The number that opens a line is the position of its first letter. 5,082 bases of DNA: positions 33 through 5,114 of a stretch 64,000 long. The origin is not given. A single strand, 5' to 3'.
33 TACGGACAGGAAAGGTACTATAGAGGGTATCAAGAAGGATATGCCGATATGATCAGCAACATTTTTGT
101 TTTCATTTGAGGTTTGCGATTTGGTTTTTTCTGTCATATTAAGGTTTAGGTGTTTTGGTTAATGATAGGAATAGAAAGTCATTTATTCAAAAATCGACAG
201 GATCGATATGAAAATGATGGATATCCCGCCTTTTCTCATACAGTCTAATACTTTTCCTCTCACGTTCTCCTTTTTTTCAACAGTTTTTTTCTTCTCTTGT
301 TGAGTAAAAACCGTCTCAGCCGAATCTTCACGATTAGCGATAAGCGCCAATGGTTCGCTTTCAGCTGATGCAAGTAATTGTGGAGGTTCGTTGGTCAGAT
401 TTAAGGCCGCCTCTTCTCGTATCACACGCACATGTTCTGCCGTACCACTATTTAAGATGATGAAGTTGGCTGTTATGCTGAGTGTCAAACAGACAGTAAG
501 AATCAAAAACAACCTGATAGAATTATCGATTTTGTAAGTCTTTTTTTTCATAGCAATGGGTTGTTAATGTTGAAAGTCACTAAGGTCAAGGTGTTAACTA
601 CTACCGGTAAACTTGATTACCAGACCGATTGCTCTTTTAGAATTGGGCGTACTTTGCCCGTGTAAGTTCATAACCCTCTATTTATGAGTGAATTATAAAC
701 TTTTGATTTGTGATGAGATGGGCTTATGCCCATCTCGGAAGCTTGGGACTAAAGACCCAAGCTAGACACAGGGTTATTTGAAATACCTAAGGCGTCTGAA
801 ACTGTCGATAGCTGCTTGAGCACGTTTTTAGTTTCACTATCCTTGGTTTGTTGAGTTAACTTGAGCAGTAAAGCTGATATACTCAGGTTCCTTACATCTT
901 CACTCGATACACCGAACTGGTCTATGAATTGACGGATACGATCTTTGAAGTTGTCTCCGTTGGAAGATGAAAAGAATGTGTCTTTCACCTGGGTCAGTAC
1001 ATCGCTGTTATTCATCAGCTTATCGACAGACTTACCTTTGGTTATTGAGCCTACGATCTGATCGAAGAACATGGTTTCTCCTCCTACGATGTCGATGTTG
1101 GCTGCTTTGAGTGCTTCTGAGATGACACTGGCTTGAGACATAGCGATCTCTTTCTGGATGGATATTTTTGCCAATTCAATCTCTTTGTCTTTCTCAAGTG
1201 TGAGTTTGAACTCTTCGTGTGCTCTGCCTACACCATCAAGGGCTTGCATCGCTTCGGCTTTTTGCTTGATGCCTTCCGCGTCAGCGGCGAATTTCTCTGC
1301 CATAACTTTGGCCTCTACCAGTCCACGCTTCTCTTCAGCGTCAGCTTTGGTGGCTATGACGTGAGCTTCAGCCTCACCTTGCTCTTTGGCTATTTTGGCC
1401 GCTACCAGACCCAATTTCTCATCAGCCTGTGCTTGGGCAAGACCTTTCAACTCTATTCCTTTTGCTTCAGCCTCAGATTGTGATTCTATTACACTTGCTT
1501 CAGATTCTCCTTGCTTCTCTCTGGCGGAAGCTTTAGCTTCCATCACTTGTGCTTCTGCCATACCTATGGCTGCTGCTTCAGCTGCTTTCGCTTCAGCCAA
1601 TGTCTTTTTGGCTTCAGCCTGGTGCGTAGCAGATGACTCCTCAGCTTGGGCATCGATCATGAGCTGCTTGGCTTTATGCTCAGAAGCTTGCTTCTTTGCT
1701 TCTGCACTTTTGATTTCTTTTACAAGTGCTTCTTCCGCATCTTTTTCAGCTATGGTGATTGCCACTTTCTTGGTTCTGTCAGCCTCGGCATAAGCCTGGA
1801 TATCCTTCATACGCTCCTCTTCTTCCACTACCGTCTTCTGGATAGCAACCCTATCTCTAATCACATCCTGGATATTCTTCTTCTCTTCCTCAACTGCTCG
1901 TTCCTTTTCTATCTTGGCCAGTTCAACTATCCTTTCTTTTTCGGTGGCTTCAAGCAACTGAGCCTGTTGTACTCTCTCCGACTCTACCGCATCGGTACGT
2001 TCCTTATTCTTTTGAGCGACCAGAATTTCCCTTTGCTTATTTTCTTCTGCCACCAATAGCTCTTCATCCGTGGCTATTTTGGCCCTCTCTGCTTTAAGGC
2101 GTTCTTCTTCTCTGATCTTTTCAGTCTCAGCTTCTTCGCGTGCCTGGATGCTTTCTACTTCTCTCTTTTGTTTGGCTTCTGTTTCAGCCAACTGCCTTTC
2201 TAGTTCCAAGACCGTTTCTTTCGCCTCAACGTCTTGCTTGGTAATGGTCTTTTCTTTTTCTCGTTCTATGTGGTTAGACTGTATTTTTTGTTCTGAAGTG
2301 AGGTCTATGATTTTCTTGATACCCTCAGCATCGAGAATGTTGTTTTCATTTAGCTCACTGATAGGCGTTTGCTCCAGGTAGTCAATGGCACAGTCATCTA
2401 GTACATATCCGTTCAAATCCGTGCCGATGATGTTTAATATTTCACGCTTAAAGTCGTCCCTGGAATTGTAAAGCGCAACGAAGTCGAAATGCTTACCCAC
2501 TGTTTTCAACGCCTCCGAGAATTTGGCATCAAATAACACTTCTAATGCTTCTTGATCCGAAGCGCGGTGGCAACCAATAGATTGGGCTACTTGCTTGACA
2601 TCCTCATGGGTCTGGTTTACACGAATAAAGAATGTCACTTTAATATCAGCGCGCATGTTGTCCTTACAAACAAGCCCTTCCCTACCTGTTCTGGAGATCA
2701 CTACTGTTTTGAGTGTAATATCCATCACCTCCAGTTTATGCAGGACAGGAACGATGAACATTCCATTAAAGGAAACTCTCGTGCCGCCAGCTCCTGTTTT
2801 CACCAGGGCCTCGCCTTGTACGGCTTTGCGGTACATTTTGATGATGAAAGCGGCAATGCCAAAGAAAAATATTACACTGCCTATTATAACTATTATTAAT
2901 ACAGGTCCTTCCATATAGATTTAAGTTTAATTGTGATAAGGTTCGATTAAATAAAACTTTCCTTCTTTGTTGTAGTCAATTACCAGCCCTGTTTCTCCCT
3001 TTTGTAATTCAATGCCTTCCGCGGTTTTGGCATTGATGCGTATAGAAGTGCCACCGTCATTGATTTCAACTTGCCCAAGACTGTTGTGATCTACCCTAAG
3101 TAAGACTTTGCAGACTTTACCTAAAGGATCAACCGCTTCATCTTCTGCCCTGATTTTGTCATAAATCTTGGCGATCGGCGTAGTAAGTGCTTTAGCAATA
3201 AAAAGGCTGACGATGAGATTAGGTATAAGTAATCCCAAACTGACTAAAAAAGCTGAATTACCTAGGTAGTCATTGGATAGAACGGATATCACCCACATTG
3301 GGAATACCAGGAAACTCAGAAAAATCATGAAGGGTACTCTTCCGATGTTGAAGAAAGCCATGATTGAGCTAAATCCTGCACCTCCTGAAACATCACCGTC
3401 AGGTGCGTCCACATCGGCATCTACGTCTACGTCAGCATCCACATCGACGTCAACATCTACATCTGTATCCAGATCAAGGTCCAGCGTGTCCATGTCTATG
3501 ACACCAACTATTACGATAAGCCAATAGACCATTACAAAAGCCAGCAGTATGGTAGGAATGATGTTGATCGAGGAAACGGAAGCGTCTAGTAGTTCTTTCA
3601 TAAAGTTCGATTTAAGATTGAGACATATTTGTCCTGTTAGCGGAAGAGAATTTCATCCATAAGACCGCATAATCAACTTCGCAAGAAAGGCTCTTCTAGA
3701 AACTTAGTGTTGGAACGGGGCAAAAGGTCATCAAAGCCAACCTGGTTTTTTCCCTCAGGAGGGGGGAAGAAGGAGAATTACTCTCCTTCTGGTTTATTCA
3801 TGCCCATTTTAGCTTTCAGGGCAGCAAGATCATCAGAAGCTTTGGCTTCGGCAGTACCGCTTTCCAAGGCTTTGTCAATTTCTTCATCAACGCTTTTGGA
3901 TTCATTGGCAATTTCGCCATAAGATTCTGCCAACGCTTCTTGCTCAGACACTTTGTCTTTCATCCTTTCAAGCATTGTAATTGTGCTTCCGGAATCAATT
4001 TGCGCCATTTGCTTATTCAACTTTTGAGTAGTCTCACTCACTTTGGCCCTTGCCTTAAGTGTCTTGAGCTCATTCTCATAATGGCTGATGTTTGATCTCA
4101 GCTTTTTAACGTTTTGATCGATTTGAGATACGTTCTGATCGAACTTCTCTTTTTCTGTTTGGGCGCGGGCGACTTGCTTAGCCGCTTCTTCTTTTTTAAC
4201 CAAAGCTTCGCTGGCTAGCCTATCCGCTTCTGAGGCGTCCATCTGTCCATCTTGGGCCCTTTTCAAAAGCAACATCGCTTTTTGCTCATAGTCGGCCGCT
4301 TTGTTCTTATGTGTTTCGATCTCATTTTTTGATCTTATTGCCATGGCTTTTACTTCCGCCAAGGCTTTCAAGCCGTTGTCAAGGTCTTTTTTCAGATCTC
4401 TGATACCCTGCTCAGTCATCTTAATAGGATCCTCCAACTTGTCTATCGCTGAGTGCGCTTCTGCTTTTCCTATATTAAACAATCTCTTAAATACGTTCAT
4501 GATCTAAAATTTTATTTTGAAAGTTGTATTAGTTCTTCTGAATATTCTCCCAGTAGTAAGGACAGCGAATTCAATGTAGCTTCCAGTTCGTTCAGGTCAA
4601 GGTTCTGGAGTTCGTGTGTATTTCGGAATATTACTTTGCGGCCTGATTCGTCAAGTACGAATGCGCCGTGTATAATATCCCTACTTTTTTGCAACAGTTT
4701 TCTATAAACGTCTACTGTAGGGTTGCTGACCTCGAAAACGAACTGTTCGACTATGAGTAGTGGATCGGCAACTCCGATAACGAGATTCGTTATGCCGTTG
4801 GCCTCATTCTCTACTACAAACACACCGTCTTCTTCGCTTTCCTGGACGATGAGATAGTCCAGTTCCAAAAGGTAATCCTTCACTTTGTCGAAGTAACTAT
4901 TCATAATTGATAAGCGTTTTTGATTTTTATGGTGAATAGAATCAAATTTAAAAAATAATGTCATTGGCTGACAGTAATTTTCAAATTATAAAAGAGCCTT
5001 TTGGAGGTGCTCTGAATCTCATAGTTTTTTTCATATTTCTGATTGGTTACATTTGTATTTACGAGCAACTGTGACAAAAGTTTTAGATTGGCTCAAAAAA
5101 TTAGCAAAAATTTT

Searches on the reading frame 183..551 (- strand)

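Call 9: search_protein_families(library=pfam, proteins=[window:183-551:-], max_evalue=0.001)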
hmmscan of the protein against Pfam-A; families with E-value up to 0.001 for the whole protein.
window:183-551:- (122 aa): 0 families

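Call 27: search_protein_families(library=ncbifam, proteins=[window:183-551:-], max_evalue=0.1)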
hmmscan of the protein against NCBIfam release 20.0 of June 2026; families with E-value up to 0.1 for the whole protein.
window:183-551:- (122 aa): 1 family
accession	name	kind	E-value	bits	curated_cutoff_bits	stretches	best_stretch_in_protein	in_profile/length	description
NF038334.1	malate_HK_MalK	exception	0.03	13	800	1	3-90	2-83/533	malate sensor histidine kinase MalK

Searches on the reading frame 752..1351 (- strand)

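Call 105: search_protein_families(library=pfam, proteins=[window:752-1351:-], max_evalue=1)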
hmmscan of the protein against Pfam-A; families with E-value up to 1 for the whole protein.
window:752-1351:- (200 aa): 1 family
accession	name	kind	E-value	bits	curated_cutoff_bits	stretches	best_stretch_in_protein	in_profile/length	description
PF14629.12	ORC4_C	-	0.26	11.1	25.3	1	107-184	28-101/216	Origin recognition complex (ORC) subunit 4 C-terminus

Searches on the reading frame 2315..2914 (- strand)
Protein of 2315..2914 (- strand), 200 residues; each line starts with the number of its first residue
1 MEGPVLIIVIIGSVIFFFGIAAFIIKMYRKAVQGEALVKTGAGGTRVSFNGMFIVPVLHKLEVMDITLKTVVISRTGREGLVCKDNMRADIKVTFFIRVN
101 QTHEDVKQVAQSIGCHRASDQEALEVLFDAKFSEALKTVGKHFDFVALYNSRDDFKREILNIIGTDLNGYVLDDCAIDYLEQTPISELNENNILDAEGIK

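Call 105: search_protein_families(library=pfam, proteins=[window:2315-2914:-], max_evalue=1)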
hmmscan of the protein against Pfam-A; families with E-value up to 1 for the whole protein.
window:2315-2914:- (200 aa): 1 family
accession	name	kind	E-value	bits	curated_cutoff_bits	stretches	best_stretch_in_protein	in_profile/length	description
PF01145.31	Band_7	-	2.8e-11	44.2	23.6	1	33-170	5-133/176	SPFH domain / Band 7 family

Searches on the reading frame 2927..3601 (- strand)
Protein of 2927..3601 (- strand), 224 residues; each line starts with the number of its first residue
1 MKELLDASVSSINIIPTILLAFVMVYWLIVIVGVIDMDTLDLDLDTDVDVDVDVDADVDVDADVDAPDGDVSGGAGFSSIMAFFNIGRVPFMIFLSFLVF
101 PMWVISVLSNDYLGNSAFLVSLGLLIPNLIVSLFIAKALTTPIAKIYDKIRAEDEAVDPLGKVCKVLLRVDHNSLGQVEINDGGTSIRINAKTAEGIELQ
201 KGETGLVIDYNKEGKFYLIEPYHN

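Call 9: search_protein_families(library=pfam, proteins=[window:2927-3601:-], max_evalue=0.001)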
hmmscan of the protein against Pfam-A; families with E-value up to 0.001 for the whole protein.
window:2927-3601:- (224 aa): 0 families

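Call 27: search_protein_families(library=ncbifam, proteins=[window:2927-3601:-], max_evalue=0.1)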
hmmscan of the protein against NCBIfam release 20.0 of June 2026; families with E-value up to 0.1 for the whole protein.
window:2927-3601:- (224 aa): 0 families

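Call 87: search_protein_families(library=pfam, proteins=[window:2927-3601:-], max_evalue=1)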
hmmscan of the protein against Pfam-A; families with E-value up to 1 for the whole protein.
window:2927-3601:- (224 aa): 1 family
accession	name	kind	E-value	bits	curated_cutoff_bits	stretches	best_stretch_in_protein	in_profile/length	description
PF21001.2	YqiJ_N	-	0.0047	17.5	23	1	21-131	3-103/116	Inner membrane protein YqiJ, N-terminal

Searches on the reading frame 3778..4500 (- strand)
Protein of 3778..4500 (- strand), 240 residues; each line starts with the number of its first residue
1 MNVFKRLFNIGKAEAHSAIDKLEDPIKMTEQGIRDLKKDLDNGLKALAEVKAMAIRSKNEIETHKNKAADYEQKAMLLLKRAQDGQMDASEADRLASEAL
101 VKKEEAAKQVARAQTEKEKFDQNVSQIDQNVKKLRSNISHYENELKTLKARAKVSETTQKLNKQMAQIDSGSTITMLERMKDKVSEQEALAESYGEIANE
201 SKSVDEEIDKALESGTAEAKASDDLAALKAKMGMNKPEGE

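Call 9: search_protein_families(library=pfam, proteins=[window:3778-4500:-], max_evalue=0.001)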
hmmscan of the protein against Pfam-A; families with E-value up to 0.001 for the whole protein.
window:3778-4500:- (240 aa): 1 family
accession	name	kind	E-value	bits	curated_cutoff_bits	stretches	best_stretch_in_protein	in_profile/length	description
PF04012.17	PspA_IM30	-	2.9e-42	145.2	33.9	1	2-231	1-217/220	PspA/IM30 family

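Call 27: search_protein_families(library=ncbifam, proteins=[window:3778-4500:-], max_evalue=0.1)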
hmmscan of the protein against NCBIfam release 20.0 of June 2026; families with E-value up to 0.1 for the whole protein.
window:3778-4500:- (240 aa): 13 families
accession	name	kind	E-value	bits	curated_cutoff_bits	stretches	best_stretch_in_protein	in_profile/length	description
TIGR02977.1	phageshock_pspA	equivalog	6e-16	58.8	242.95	1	1-233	1-218/219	phage shock protein PspA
NF045984.1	StressProtLiaH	equivalog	7.9e-11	42.1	380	1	3-205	2-195/225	stress responsive protein LiaH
NF007974.0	PRK10698.1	equivalog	1.2e-09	38.2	336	1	1-234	1-219/222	phage shock protein PspA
TIGR02168.1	SMC_prok_B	equivalog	1.3e-08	33.1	567.35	1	14-223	683-892/1181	chromosome segregation protein SMC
TIGR04523.1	Mplasa_alph_rch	subfamily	1.9e-05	22.8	270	1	17-211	398-729/745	helix-rich protein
TIGR01843.1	type_I_hlyD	subfamily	0.00088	18.3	208.65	1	48-213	72-237/422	HlyD family type I secretion periplasmic adaptor subunit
TIGR02169.1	SMC_prok_A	equivalog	0.0012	16.6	729.4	1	14-222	299-507/1165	chromosome segregation protein SMC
NF033930.1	pneumo_PspA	exception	0.0014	17.4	850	1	22-215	120-317/659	pneumococcal surface protein A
NF038291.1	rep_pAB02_ORF2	subfamily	0.0044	17.4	85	1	79-193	28-142/172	plasmid replication DNA-binding protein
TIGR04527.1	mycoplas_twoTM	subfamily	0.018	14.7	125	1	20-197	43-186/248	MG_279/MG_280 family protein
NF004550.0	PRK05898.1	equivalog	0.028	12.6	1182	1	49-182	126-260/971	DNA polymerase III subunit alpha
NF045487.1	ASRP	equivalog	0.038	12.6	300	0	60-210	314-471/593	archaea-specific SMC-related protein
NF041034.1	Rad50_Sulf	equivalog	0.082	10.7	1000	0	19-208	179-364/872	DNA double-strand break repair ATPase Rad50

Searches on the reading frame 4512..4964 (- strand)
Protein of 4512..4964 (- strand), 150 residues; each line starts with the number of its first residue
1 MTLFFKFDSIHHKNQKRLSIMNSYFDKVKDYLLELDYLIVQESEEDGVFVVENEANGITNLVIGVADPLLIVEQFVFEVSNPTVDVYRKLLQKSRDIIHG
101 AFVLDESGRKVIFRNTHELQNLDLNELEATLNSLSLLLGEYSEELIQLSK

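Call 9: search_protein_families(library=pfam, proteins=[window:4512-4964:-], max_evalue=0.001)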
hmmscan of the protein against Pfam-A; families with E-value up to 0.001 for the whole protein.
window:4512-4964:- (150 aa): 3 families
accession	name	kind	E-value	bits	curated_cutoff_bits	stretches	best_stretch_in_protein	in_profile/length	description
PF22550.1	CesT_Tir_1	-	1.1e-53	181.2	27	1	21-150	1-130/131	CesT_Tir_1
PF10722.14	YbjN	-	3.2e-06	27.8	22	1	26-141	3-120/126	Putative bacterial sensory transduction regulator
PF05932.18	CesT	-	0.00028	21.4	22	1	85-134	58-111/119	Tir chaperone protein (CesT) family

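Call 27: search_protein_families(library=ncbifam, proteins=[window:4512-4964:-], max_evalue=0.1)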
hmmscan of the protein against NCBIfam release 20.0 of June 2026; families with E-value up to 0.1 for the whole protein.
window:4512-4964:- (150 aa): 1 family
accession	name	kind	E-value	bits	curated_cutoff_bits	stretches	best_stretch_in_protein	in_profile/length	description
TIGR02513.1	type_III_yscB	equivalog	0.093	12.9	90.05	0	84-148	61-127/140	YscB family type III secretion system chaperone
